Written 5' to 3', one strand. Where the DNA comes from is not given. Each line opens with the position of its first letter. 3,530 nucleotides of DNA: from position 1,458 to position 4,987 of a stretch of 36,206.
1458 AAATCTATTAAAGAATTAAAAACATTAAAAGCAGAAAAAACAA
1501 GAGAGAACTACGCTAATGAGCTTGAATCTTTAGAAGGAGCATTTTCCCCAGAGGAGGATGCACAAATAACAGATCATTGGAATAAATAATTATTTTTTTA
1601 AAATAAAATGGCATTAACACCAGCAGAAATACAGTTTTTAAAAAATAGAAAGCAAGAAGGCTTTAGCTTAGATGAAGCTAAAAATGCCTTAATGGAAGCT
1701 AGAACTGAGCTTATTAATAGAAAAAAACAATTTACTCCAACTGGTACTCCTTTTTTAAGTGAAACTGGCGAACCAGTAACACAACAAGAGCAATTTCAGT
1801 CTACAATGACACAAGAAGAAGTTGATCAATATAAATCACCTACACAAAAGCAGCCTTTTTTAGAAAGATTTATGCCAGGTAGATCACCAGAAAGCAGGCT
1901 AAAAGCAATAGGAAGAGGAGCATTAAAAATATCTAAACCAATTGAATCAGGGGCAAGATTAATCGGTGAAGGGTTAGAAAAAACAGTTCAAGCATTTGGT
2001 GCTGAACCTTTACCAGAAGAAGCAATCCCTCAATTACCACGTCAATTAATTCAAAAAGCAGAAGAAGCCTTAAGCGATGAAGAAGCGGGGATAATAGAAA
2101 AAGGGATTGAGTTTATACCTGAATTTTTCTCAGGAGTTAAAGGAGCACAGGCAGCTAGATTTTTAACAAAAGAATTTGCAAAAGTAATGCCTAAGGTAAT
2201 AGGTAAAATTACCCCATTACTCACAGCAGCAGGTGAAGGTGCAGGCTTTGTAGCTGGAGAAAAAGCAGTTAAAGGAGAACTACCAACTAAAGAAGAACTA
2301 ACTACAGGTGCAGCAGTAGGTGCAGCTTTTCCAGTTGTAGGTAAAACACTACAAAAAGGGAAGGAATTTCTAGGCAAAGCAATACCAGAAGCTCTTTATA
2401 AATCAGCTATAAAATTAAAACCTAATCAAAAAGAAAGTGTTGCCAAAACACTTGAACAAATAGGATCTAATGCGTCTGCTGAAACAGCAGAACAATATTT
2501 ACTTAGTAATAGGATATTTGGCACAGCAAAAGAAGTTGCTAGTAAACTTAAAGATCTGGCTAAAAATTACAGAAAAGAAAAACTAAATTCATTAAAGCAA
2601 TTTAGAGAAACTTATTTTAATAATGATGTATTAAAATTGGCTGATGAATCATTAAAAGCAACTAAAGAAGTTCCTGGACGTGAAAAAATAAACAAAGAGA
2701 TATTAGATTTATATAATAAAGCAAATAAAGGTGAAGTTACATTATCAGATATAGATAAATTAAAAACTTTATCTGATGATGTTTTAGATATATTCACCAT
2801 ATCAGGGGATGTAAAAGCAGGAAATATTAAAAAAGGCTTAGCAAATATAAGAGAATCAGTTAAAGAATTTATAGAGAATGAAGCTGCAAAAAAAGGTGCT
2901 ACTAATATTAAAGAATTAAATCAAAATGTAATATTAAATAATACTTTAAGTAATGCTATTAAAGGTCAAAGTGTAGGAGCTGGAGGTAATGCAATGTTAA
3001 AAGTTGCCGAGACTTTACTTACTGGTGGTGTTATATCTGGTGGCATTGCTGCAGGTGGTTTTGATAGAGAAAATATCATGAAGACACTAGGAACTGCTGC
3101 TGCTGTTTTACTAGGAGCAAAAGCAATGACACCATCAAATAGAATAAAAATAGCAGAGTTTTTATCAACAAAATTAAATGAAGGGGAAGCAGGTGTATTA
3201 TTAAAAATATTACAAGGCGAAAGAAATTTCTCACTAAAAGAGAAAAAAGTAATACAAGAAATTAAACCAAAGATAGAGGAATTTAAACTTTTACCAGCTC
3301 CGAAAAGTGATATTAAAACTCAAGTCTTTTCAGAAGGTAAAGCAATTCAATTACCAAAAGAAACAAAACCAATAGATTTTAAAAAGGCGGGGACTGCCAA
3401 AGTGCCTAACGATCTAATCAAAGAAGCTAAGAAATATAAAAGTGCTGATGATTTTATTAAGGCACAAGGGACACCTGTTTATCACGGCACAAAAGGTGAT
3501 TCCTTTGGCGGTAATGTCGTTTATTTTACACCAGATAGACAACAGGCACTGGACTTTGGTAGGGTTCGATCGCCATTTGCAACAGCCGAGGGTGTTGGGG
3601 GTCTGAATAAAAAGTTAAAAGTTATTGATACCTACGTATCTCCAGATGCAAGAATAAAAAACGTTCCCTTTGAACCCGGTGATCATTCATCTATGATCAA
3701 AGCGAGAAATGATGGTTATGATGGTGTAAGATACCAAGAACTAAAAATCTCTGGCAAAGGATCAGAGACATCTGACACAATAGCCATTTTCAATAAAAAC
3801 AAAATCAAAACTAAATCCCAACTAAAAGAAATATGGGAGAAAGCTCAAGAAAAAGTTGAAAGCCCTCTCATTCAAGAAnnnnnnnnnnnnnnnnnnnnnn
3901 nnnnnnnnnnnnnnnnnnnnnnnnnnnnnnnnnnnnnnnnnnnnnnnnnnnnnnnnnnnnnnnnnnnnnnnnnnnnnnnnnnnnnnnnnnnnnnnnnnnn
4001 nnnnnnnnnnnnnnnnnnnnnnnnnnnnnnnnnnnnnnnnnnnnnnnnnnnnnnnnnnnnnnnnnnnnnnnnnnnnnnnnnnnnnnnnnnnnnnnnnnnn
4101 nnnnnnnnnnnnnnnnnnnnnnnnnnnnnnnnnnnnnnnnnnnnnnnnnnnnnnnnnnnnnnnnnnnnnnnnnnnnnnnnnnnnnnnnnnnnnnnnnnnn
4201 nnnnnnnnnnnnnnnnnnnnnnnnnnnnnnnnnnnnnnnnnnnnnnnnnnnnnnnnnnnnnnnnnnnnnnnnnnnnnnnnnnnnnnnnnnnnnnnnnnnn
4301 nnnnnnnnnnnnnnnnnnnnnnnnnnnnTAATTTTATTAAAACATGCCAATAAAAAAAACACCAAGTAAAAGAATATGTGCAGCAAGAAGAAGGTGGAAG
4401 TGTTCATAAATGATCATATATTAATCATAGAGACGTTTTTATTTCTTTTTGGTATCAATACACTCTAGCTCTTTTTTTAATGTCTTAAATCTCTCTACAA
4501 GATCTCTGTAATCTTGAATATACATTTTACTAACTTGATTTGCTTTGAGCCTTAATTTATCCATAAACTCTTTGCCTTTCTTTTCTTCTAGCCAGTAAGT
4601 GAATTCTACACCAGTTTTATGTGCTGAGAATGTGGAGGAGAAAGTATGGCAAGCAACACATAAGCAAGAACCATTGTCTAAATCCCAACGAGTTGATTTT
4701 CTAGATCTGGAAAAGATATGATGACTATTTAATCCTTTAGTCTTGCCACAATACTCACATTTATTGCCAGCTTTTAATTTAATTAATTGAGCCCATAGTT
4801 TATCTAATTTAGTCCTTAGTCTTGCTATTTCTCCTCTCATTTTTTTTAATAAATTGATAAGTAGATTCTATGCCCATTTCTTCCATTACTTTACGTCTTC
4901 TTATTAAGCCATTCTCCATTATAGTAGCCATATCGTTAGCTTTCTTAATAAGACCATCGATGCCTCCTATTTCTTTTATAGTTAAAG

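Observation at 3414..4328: Tandem duplicated ADP-ribosyltransferase-like modules at the C-terminus of a giant virion protein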

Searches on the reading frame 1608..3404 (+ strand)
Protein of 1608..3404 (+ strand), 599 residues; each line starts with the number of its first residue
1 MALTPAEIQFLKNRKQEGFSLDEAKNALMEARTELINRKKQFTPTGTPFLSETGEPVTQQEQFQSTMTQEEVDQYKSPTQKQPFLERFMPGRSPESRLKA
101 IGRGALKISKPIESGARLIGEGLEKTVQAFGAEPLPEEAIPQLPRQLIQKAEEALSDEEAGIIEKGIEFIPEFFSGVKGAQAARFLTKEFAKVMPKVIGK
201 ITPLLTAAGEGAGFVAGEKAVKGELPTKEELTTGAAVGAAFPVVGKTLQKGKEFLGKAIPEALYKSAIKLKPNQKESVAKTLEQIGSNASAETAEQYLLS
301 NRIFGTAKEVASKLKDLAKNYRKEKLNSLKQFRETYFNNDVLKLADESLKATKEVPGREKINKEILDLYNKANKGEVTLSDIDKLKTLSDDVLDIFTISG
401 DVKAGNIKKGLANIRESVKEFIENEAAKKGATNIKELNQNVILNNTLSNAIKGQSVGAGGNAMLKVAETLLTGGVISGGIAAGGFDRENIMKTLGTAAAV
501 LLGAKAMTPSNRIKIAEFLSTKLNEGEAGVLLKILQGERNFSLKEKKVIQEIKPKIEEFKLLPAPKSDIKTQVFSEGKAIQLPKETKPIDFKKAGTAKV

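Call 62: search_solved_structures(query=window:1608-3404:+, max_evalue=10)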
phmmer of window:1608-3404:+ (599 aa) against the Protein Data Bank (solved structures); distinct sequences matched with E-value up to 10: 5.
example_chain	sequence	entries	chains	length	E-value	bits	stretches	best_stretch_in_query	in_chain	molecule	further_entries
2wb9_A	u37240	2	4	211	0.13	14.2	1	288-356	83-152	GLUTATHIONE TRANSFERASE SIGMA CLASS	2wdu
8wpt_A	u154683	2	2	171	1.2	11.1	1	320-422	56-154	Truncated ferritin | Truncated mutant of ferritin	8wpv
8w6m_A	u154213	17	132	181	1.3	10.9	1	320-423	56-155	Ferritin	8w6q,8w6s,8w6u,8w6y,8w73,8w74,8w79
8w7u_A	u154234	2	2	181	1.4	10.8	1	320-421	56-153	Ferritin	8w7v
8j1w_A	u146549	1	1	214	2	10.3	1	307-417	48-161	near-infrared fluorescent protein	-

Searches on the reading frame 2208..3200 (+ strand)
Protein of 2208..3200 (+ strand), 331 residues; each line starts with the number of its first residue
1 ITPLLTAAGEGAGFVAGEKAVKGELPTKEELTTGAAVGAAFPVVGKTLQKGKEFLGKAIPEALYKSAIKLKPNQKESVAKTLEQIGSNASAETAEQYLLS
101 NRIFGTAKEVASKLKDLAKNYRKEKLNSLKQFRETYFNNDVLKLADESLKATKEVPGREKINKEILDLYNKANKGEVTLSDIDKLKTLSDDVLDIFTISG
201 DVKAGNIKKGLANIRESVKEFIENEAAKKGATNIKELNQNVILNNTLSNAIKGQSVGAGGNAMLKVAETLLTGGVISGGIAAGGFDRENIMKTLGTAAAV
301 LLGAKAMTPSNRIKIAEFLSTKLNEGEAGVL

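Call 56: find_related_loci(query=A3, collection=viral_contigs, flank=10000)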
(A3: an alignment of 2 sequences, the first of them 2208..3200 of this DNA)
Query A3 (331 aa) in viral_contigs; peptide patterns used: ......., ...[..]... (x = any residue, [..] = any of these).
335 stretches matched a pattern, but none encodes a relative of the query by tblastn (E <= 1e-3).

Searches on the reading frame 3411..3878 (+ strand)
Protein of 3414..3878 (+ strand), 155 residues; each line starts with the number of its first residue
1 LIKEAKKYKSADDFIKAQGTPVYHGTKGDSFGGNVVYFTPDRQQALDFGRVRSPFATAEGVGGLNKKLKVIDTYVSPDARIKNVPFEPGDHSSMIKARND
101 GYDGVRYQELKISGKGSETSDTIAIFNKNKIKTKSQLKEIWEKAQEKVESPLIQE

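Call 3: search_protein_families(library=pfam, proteins=[window:3414-3878:+], max_evalue=1)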
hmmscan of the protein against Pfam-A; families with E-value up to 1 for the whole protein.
window:3414-3878:+ (155 aa): 2 families
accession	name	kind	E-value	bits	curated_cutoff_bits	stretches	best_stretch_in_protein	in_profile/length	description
PF17215.9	Rrp44_S1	-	0.032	14.7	23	1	97-145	39-86/89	S1 domain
PF18760.7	ART-PolyVal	-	0.079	14.2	31.2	0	91-133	99-132/140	ADP-Ribosyltransferase in polyvalent proteins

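Call 4: search_protein_families(library=phrogs, proteins=[window:3414-3878:+], max_evalue=0.01)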
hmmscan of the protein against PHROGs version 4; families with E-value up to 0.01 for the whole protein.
window:3414-3878:+ (155 aa): 0 families

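Call 26: search_protein_representatives(alignment_id=A1)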
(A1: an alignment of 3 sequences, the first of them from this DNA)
Query: 3 sequences, 161 profile positions. Proteins with E-value up to 0.001 (for the whole library): 1499; up to 1e-10: 608; up to 1e-30: 25. The best 150 are listed.
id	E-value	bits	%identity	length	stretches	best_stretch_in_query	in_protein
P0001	3.0e-129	443.7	-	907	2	1-161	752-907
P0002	6.8e-73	260.5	-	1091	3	1-161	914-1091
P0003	6.8e-51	189.0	-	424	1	2-161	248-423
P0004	2.1e-48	180.9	-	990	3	21-149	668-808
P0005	2.3e-48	180.8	-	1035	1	2-161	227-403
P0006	4.1e-47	176.7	-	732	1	1-160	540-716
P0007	1.6e-46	174.8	-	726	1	2-161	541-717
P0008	1.6e-43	165.1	-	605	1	2-160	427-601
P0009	3.8e-42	160.6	-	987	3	15-147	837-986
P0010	6.9e-39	150.0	-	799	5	2-160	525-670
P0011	7.8e-39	149.8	-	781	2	11-159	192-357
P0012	1.0e-38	149.5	-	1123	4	1-161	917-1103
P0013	8.0e-38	146.5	-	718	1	4-159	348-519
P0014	6.5e-37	143.6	-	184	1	5-159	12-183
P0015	2.1e-36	141.9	-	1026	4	2-161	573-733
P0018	1.1e-34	136.3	-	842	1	3-161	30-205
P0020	1.0e-33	133.2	-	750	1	4-158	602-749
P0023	2.1e-32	128.9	-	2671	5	2-161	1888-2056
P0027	3.0e-30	121.9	-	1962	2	2-160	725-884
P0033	1.6e-27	113.0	-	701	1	1-160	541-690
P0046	5.1e-25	104.9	-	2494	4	2-75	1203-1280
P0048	3.2e-24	102.3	-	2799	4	3-160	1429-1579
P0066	6.0e-22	94.9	-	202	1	1-160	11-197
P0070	2.1e-21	93.1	-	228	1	2-160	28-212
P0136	4.1e-18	82.5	-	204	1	4-160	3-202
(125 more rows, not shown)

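Call 28: search_protein_families(library=pfam, proteins=[P0003, P0005, P0006, P0008, P0013, P0014, P0018, P0066, P0070, P0136], max_evalue=0.001)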
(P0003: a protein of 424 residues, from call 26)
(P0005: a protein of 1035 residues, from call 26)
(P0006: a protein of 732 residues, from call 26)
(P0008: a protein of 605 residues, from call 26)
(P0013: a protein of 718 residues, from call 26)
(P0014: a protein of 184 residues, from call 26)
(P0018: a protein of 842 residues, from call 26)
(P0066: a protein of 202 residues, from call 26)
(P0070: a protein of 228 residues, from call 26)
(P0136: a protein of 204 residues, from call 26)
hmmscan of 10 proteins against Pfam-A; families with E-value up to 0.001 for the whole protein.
P0003 (424 aa): 0 families

P0005 (1035 aa): 0 families

P0006 (732 aa): 0 families

P0008 (605 aa): 0 families

P0013 (718 aa): 0 families

P0014 (184 aa): 0 families

P0018 (842 aa): 0 families

P0066 (202 aa): 0 families

P0070 (228 aa): 2 families
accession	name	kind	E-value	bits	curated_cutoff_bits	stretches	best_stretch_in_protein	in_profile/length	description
PF18760.7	ART-PolyVal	-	2.9e-07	31.8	31.2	1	48-200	7-132/140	ADP-Ribosyltransferase in polyvalent proteins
PF13151.12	DUF3990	-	2.1e-05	24.7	32.2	1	50-150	3-89/152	Protein of unknown function (DUF3990)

P0136 (204 aa): 2 families
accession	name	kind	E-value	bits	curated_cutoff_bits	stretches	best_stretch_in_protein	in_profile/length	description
PF18760.7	ART-PolyVal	-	6.8e-16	59.7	31.2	1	21-190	8-132/140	ADP-Ribosyltransferase in polyvalent proteins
PF00297.29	Ribosomal_L3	-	4e-05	23.2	22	0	17-104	223-308/369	Ribosomal protein L3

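Call 53: find_encoding_contigs(protein=P0020, flank=10000, max_places=3)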
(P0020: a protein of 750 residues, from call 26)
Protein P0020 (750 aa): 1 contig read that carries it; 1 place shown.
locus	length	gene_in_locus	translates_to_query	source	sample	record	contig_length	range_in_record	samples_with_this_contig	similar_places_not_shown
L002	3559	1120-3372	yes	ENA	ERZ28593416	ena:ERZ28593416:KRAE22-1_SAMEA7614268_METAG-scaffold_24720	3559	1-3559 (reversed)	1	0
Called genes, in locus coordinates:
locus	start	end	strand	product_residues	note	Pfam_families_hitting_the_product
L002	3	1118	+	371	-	?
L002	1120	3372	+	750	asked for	-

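Call 54: find_encoding_contigs(protein=P0033, flank=10000, max_places=3)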
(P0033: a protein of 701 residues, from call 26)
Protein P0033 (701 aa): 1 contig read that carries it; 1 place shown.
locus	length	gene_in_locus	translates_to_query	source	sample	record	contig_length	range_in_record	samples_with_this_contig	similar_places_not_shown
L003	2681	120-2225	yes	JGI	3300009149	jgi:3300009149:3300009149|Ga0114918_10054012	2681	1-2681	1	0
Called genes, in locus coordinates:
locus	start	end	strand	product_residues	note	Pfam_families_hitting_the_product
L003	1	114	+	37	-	?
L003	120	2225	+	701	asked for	-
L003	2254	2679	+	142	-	?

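Call 64: search_protein_families(library=pfam, proteins=[P0020, P0033], max_evalue=0.1)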
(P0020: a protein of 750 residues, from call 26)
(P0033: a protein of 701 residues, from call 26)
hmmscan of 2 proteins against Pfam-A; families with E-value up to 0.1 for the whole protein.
P0020 (750 aa): 1 family
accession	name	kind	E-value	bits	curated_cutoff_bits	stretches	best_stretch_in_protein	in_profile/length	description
PF04286.17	DUF445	-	0.00029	21.3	33.8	1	176-414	78-300/368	Protein of unknown function (DUF445)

P0033 (701 aa): 0 families

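Call 85: search_protein_families(library=pfam, proteins=[P0023, P0046, P0048, P0027], max_evalue=0.0001)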
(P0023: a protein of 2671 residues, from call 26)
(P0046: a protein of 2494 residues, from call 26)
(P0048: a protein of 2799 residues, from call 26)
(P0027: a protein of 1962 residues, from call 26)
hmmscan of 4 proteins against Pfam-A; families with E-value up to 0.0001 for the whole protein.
P0023 (2671 aa): 1 family
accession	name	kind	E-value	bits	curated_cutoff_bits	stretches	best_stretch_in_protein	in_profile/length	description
PF18760.7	ART-PolyVal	-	9.9e-22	78.6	31.2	2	980-1153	10-133/140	ADP-Ribosyltransferase in polyvalent proteins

P0046 (2494 aa): 1 family
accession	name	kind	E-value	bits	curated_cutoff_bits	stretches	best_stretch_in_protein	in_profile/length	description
PF18760.7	ART-PolyVal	-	1.4e-11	45.8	31.2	1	1223-1290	7-67/140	ADP-Ribosyltransferase in polyvalent proteins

P0048 (2799 aa): 3 families
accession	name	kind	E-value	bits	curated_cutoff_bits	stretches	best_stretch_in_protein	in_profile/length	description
PF18760.7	ART-PolyVal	-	2.3e-17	64.5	31.2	1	1444-1567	1-132/140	ADP-Ribosyltransferase in polyvalent proteins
PF13151.12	DUF3990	-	3.2e-05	24.1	32.2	0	1450-1512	3-68/152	Protein of unknown function (DUF3990)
PF13508.13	Acetyltransf_7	-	4.4e-05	24.2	27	0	1132-1174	5-53/84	Acetyltransferase (GNAT) domain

P0027 (1962 aa): 1 family
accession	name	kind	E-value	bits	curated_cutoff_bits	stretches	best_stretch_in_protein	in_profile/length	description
PF18760.7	ART-PolyVal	-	4.9e-13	50.5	31.2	1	743-855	3-119/140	ADP-Ribosyltransferase in polyvalent proteins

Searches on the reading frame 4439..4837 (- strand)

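Call 19: search_protein_families(library=pfam, proteins=[window:4439-4837:-], max_evalue=0.01)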
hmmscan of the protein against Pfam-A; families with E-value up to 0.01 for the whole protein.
window:4439-4837:- (132 aa): 1 family
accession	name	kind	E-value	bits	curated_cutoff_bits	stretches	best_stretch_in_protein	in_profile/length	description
PF01844.29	HNH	-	3.6e-06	27.5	21.4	1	27-65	1-42/47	HNH endonuclease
